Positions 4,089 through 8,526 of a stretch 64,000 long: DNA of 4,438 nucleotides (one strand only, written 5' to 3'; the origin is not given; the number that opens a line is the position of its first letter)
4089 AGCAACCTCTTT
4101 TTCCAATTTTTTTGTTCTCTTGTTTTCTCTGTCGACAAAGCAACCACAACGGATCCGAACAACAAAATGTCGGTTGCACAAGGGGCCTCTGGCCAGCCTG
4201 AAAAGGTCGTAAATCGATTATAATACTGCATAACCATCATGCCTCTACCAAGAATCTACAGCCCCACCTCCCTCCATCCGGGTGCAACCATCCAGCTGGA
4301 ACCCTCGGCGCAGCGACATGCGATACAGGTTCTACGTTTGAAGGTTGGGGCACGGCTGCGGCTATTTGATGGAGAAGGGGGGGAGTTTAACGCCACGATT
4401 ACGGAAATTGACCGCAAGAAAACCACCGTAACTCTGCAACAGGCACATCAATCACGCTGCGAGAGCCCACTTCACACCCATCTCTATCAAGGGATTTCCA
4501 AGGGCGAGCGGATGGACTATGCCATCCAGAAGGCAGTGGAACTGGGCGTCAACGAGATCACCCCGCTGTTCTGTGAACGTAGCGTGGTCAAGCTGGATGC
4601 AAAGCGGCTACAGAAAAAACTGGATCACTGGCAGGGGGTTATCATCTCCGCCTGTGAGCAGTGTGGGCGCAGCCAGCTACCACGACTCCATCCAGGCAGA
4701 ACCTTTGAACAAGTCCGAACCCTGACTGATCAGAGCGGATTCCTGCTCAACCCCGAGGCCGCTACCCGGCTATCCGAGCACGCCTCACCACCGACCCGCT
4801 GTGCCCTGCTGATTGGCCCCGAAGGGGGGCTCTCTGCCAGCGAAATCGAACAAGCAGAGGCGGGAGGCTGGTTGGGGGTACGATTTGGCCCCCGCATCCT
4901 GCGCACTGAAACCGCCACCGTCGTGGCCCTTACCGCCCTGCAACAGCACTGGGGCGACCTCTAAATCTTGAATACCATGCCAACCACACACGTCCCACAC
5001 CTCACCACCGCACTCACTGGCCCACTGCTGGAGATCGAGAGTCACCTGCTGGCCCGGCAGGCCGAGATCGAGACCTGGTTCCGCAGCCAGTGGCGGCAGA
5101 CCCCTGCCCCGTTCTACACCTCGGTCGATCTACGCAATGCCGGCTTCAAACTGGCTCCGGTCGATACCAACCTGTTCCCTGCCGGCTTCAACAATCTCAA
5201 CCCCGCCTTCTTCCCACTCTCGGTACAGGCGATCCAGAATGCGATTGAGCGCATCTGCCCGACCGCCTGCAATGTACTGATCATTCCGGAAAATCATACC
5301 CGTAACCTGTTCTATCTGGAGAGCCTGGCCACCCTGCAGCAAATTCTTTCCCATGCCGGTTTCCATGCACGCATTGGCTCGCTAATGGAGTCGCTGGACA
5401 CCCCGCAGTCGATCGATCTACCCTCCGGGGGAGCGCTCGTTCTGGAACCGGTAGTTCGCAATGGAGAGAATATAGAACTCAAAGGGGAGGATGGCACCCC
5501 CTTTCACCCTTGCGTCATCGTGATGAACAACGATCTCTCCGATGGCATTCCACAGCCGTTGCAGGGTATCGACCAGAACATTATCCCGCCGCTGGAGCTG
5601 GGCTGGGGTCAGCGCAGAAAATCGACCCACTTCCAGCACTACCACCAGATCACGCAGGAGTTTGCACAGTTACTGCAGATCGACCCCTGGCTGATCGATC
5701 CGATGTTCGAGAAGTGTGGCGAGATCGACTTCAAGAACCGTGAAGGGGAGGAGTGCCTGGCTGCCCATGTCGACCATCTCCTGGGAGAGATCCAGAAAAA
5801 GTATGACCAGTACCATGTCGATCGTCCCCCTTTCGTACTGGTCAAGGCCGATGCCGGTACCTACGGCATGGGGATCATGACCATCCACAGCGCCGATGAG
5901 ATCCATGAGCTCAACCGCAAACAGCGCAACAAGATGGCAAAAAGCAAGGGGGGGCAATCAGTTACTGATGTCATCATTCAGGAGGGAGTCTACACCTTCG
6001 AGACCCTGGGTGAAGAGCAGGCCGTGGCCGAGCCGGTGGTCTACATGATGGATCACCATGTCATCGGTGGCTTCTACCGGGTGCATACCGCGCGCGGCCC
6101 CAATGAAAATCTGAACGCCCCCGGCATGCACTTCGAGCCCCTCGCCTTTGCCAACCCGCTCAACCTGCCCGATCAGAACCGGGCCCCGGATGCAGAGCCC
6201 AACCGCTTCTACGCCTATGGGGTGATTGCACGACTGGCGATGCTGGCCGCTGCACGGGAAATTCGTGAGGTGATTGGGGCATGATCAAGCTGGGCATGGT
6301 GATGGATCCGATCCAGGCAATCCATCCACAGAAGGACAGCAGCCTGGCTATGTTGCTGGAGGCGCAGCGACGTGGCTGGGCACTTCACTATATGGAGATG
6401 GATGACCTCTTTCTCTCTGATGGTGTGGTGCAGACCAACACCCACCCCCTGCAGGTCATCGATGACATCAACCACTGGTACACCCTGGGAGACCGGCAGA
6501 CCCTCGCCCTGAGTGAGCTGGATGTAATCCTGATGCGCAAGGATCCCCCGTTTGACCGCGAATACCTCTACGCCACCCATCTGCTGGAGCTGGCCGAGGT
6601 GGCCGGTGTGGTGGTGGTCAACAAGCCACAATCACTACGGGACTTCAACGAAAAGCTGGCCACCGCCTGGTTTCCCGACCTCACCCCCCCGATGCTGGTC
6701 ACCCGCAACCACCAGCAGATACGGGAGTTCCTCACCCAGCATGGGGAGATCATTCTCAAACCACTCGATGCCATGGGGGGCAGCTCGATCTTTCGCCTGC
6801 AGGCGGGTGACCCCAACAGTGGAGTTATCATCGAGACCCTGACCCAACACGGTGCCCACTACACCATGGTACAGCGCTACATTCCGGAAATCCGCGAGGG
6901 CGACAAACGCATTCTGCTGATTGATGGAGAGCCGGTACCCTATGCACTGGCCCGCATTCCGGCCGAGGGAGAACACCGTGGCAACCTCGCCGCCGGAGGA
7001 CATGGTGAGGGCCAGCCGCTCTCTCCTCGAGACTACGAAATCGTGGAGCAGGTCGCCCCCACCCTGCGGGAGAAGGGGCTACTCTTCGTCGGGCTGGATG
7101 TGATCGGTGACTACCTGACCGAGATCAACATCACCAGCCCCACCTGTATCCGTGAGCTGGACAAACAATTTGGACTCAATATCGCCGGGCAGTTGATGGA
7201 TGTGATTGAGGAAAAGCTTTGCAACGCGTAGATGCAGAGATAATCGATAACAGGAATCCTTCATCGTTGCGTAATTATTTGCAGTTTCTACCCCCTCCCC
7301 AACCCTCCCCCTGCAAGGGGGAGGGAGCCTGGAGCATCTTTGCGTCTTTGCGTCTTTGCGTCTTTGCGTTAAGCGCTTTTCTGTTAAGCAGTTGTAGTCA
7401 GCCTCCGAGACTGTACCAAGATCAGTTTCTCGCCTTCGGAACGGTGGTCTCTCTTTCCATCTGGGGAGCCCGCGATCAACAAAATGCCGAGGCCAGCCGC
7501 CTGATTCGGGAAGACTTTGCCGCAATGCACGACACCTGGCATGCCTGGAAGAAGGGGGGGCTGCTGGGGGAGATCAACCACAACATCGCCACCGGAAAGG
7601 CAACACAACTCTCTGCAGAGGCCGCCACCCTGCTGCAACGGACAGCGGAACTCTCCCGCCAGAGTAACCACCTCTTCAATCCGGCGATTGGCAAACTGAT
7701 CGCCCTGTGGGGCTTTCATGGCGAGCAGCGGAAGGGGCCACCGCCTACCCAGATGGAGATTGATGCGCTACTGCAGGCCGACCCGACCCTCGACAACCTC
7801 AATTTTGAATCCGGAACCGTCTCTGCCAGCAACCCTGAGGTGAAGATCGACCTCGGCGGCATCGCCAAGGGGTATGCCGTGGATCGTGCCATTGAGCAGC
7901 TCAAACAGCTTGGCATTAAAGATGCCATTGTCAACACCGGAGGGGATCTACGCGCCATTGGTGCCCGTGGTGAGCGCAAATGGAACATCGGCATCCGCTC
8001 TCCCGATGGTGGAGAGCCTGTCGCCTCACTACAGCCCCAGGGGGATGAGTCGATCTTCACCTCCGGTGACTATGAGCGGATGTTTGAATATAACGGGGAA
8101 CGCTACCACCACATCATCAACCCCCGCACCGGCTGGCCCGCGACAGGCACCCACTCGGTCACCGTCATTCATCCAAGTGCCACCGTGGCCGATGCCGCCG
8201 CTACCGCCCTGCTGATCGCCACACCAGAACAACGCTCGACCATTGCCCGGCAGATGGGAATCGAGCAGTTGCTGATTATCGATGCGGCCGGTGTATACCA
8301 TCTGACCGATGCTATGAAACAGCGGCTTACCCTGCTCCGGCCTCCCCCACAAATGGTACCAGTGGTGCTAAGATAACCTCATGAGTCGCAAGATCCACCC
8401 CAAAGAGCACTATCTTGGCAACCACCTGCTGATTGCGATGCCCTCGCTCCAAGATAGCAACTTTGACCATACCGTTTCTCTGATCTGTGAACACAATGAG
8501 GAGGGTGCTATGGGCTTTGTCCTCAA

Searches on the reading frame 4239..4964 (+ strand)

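Call 52: search_protein_families(library=pfam, proteins=[window:4239-4964:+], max_evalue=0.001)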
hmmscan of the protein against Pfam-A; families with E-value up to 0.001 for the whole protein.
window:4239-4964:+ (241 aa): 2 families
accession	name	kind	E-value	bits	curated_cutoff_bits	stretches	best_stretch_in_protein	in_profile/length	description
PF04452.19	Methyltrans_RNA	-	2.5e-50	170.7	23.9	1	75-235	2-165/165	RNA methyltransferase domain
PF20260.4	PUA_4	-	1.8e-13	50.8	23.9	1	24-66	5-47/48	RNA methyltransferase PUA domain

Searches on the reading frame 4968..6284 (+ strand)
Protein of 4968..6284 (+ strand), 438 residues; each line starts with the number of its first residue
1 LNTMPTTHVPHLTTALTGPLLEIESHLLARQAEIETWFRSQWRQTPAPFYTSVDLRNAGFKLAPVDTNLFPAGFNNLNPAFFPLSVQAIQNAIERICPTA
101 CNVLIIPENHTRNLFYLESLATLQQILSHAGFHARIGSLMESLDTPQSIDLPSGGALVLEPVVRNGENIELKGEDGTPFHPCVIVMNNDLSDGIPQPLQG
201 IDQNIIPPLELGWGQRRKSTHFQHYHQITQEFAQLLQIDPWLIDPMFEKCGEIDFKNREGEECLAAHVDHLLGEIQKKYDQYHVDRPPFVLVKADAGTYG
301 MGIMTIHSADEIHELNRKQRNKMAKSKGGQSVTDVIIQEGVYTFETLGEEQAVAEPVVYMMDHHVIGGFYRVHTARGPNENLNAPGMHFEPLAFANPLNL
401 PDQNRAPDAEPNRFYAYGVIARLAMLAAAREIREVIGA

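Call 52: search_protein_families(library=pfam, proteins=[window:4968-6284:+], max_evalue=0.001)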
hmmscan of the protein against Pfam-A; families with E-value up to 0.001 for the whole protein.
window:4968-6284:+ (438 aa): 1 family
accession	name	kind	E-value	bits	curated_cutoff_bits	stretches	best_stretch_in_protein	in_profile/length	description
PF08886.16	GshA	-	1.1e-190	633.9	25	1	24-432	1-402/402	Glutamate-cysteine ligase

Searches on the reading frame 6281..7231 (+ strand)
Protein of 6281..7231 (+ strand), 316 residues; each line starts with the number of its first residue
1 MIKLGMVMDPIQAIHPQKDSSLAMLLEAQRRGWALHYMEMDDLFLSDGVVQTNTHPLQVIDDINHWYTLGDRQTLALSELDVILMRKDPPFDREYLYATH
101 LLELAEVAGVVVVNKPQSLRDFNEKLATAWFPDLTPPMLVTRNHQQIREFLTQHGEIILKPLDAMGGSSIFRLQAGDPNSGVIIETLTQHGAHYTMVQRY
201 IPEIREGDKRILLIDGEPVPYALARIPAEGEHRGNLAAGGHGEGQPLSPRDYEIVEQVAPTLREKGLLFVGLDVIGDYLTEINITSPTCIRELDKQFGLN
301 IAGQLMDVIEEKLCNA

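Call 52: search_protein_families(library=pfam, proteins=[window:6281-7231:+], max_evalue=0.001)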
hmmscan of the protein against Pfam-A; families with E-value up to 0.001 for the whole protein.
window:6281-7231:+ (316 aa): 4 families
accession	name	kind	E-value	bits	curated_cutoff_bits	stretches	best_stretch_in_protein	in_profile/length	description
PF02955.21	GSH-S_ATP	-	1.4e-77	259.5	23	1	124-297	1-174/175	Prokaryotic glutathione synthetase, ATP-grasp domain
PF02951.20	GSH-S_N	-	5.9e-46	155.8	21.3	1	2-120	1-119/119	Prokaryotic glutathione synthetase, N-terminal domain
PF08443.16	RimK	-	1.5e-11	44.7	21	1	139-309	22-188/188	RimK-like ATP-grasp domain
PF14398.11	ATPgrasp_YheCD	-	0.00032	20.5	26.8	1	136-181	30-75/255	YheC/D like ATP-grasp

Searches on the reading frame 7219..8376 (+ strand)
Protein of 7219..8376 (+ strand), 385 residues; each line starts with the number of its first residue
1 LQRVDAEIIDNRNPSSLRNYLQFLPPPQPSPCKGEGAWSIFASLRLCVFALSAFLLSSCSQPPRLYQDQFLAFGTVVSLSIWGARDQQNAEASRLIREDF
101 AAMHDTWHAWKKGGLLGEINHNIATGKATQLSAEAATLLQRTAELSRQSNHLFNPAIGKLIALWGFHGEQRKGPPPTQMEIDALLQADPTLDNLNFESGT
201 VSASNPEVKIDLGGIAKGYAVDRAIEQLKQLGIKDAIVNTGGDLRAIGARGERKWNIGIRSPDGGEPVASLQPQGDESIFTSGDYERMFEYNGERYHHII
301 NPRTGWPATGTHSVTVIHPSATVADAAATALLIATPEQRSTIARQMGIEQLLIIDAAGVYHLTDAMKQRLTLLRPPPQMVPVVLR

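Call 52: search_protein_families(library=pfam, proteins=[window:7219-8376:+], max_evalue=0.001)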
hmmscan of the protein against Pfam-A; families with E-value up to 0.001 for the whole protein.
window:7219-8376:+ (385 aa): 1 family
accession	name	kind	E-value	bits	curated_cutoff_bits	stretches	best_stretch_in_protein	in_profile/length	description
PF02424.20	ApbE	-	5.8e-75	252.7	25.6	1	73-350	1-264/266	ApbE family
